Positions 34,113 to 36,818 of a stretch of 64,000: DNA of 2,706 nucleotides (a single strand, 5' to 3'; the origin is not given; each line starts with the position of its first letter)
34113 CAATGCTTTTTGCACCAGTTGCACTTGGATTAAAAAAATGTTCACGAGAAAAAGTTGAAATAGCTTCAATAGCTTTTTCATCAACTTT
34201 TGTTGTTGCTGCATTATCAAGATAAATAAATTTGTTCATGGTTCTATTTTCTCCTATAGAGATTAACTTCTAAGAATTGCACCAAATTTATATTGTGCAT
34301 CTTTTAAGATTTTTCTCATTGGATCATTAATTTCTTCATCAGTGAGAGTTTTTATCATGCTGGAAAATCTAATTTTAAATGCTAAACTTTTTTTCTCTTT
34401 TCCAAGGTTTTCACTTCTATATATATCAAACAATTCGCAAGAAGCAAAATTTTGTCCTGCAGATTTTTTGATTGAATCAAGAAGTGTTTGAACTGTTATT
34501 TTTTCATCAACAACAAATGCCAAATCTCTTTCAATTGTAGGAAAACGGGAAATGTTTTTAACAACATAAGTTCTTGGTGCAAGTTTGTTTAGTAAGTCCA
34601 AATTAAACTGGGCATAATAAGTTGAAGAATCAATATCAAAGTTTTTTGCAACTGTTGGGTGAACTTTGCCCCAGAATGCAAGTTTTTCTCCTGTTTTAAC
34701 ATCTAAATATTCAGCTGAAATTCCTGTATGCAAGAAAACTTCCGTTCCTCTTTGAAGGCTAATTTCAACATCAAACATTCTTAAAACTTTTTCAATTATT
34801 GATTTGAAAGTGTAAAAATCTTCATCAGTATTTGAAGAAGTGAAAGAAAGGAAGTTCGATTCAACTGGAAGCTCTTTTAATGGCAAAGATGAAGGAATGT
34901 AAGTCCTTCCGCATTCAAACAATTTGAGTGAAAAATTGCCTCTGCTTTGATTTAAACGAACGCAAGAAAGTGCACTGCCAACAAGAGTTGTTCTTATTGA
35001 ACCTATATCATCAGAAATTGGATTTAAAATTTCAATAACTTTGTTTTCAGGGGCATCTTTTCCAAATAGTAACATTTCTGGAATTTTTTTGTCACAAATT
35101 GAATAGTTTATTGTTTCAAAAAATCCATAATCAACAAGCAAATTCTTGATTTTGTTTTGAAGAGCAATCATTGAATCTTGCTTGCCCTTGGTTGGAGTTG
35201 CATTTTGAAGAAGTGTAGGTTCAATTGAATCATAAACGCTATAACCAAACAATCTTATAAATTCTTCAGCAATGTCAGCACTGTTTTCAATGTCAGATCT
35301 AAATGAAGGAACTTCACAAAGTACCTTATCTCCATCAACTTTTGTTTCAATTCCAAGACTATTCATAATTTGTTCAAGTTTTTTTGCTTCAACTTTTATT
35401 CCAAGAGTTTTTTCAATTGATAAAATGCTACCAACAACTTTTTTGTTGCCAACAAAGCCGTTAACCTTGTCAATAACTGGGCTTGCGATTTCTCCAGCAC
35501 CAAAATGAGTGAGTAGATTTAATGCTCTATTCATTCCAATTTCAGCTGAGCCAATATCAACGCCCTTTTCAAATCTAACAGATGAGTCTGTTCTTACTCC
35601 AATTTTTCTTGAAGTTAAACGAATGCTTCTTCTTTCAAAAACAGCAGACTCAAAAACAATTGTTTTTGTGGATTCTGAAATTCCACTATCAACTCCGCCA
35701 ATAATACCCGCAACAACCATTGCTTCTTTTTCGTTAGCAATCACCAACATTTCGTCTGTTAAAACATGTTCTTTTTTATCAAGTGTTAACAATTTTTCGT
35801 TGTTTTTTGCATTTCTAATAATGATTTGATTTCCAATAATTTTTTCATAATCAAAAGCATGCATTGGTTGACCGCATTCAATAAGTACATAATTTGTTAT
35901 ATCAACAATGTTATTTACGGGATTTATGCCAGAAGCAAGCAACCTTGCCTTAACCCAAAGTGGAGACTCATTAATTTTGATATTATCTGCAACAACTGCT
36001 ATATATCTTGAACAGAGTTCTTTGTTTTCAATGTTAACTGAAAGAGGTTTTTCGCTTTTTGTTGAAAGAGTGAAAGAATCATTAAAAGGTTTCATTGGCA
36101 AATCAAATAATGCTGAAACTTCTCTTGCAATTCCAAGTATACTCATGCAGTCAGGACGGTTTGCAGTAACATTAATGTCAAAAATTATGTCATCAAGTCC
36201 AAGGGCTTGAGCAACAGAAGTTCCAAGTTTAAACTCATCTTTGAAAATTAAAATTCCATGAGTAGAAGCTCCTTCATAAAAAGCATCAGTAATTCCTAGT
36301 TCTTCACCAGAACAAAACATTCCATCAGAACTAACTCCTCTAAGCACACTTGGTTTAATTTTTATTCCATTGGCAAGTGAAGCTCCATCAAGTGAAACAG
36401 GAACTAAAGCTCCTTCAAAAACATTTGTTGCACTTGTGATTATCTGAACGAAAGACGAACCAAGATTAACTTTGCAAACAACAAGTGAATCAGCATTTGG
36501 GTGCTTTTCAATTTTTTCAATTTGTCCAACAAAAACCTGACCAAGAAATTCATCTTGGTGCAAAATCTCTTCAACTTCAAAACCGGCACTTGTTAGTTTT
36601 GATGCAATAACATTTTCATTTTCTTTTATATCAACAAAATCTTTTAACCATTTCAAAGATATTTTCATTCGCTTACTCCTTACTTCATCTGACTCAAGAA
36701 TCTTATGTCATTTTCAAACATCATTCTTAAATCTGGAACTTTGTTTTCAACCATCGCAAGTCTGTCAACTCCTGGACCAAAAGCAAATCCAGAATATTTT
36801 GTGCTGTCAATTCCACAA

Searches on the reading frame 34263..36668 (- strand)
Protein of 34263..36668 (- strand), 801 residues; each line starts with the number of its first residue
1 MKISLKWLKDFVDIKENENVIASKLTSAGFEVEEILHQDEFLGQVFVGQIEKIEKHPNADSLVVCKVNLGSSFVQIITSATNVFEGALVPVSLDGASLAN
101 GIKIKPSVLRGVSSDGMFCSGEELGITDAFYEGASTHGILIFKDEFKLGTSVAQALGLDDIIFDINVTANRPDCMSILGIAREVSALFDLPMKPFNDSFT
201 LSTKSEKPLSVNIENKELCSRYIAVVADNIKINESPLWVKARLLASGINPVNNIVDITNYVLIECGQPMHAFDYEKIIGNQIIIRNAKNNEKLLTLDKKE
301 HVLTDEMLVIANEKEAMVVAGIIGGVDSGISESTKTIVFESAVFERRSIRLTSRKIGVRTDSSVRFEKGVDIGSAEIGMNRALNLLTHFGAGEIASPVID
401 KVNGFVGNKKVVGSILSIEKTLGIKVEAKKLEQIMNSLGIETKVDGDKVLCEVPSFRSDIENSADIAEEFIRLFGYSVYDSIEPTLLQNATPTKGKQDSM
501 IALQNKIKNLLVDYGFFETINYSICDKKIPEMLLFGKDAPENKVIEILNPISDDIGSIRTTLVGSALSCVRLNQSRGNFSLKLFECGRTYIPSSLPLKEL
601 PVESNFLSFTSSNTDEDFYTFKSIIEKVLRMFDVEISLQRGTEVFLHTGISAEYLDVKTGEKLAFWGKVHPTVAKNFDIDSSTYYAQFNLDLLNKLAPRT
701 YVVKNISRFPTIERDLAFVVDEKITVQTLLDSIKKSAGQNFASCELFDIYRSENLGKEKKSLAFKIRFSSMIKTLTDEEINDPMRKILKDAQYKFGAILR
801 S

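Call 63: search_protein_families(library=pfam, proteins=[window:34263-36668:-], max_evalue=0.00001)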
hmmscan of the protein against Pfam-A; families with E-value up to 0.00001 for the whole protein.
window:34263-36668:- (801 aa): 5 families
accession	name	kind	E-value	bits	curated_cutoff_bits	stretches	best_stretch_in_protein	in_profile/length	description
PF03483.22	B3_4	-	6.5e-62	208.6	29.3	1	219-389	2-172/174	B3/4 domain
PF17759.6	tRNA_synthFbeta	-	3.3e-43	148.1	22.4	1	484-690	2-214/214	Phenylalanyl tRNA synthetase beta chain CLM domain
PF03147.19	FDX-ACB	-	6.9e-28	97.4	31.1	1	707-800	1-94/94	Ferredoxin-fold anticodon binding domain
PF01588.26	tRNA_bind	-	1.1e-17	64.3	27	1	46-150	2-95/96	Putative tRNA binding domain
PF03484.21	B5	-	5.2e-17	62.2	28.6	1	417-476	7-67/67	tRNA synthetase B5 domain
